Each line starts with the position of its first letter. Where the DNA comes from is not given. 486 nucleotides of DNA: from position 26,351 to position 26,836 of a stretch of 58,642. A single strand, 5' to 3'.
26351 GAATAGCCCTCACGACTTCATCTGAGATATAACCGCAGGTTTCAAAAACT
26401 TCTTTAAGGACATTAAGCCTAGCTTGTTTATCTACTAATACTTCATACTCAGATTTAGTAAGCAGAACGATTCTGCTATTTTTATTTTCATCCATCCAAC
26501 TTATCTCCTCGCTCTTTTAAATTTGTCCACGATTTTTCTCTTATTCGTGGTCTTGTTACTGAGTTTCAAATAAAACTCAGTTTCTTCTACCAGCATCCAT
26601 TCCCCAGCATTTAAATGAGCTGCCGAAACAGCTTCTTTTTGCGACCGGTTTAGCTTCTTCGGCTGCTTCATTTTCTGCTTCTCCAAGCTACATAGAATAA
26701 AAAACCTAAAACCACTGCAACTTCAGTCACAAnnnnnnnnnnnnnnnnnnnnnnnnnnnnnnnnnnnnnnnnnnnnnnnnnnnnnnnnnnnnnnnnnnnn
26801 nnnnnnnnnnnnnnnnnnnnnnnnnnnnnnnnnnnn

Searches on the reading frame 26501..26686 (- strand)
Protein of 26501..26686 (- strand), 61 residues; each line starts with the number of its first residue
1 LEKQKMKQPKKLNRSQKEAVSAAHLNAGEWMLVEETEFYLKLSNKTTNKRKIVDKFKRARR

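Call 52: search_protein_families(library=phrogs, proteins=[window:26501-26686:-], max_evalue=0.0001)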
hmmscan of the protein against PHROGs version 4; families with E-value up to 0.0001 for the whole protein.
window:26501-26686:- (61 aa): 1 family
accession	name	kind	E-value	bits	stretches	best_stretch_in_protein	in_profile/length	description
phrog_4292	-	unknown function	1.2e-15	58.3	1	6-56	1-51/51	-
